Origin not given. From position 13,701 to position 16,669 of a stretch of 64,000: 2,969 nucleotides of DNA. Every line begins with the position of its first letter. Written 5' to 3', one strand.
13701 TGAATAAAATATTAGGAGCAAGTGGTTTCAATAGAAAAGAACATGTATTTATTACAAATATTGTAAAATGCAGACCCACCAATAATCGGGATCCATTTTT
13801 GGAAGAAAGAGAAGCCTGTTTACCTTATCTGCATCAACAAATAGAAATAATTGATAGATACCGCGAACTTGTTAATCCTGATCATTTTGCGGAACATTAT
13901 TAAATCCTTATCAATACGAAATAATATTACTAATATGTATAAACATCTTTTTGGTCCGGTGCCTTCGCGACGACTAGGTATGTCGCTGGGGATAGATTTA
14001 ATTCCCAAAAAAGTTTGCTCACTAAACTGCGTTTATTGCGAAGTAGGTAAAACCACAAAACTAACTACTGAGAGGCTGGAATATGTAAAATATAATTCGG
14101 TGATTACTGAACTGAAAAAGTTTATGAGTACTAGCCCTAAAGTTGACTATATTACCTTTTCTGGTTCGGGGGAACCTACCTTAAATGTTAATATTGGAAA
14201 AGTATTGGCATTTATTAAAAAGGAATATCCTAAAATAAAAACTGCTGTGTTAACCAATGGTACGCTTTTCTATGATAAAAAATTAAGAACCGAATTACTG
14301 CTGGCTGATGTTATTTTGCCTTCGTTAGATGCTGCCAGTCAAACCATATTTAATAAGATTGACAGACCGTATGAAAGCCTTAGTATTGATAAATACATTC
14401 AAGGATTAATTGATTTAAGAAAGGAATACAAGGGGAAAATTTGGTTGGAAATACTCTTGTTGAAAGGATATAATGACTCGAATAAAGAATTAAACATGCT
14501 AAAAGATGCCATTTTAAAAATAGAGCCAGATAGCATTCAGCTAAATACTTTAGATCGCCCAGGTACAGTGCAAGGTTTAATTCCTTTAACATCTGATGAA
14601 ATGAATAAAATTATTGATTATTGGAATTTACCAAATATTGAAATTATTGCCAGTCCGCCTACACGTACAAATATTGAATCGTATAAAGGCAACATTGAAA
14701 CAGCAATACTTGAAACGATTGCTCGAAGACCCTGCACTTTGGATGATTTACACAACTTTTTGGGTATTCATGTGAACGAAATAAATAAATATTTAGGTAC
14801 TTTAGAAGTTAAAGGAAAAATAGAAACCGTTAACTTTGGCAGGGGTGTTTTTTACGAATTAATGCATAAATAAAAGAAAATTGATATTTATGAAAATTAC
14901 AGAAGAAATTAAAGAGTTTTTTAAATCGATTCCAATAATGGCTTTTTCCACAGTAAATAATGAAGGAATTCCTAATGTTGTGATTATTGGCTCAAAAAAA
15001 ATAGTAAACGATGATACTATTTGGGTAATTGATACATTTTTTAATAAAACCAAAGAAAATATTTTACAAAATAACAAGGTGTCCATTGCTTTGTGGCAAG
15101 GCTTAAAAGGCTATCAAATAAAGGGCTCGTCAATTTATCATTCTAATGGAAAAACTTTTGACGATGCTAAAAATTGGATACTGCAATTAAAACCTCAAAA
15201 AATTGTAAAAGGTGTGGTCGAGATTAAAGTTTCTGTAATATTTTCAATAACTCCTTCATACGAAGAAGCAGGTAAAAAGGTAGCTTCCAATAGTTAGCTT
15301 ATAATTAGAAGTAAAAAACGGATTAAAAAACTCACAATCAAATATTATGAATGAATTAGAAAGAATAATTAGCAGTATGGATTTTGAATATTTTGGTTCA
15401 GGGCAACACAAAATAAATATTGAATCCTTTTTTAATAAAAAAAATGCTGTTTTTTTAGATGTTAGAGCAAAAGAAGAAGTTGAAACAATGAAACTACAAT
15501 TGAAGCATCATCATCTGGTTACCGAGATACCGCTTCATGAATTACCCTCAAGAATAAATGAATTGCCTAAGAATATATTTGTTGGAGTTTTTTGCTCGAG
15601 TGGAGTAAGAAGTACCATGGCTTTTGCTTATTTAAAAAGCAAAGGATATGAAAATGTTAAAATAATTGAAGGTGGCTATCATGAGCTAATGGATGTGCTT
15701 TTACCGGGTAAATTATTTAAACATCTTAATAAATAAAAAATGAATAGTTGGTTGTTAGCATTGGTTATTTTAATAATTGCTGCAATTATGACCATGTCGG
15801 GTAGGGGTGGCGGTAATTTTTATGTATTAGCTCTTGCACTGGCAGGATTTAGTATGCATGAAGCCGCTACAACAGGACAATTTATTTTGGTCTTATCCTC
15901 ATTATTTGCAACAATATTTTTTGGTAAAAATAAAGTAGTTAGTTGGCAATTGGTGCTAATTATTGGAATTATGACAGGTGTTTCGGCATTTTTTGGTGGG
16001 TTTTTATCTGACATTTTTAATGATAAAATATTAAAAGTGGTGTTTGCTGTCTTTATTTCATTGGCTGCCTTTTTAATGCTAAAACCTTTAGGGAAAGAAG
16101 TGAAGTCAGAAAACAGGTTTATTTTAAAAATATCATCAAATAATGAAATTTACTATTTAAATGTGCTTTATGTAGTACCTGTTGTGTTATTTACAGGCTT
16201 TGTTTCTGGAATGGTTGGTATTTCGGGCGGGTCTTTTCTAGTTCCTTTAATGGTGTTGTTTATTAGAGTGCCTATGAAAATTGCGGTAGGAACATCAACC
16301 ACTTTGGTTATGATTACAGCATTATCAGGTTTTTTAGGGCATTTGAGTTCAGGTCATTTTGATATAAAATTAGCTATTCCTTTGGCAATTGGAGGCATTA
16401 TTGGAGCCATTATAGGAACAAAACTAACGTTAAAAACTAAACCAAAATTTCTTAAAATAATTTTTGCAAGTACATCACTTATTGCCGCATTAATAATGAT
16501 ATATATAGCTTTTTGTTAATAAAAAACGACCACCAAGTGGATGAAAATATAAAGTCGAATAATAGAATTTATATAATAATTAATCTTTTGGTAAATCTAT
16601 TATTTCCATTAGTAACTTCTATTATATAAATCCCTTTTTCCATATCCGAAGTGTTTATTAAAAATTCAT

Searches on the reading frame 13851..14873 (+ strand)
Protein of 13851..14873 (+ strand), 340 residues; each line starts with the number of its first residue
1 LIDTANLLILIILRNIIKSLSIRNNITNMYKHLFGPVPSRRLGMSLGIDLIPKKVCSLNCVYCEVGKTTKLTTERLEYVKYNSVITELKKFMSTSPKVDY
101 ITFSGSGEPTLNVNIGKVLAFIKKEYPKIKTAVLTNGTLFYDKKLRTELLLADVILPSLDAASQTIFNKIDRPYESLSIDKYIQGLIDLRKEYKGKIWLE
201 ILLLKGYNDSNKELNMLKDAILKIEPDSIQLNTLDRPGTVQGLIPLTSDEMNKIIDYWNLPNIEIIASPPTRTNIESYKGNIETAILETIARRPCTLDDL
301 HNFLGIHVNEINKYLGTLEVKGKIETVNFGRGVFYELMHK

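Call 53: search_protein_families(library=pfam, proteins=[window:13851-14873:+])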
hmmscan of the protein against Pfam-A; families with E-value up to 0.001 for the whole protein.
window:13851-14873:+ (340 aa): 2 families
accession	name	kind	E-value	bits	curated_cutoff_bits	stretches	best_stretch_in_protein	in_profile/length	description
PF04055.27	Radical_SAM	-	1.1e-14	55.3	29.5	1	54-211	5-158/166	Radical SAM superfamily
PF17782.7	DprA_WH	-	7e-05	23.2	22.9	1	283-326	14-57/61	DprA winged helix domain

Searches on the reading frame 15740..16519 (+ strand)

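Call 53: search_protein_families(library=pfam, proteins=[window:15740-16519:+])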
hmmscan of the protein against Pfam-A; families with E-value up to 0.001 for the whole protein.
window:15740-16519:+ (259 aa): 1 family
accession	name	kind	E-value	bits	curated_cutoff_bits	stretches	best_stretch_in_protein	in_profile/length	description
PF01925.25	TauE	-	1.1e-43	150.1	32.6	1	6-253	1-237/237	Sulfite exporter TauE/SafE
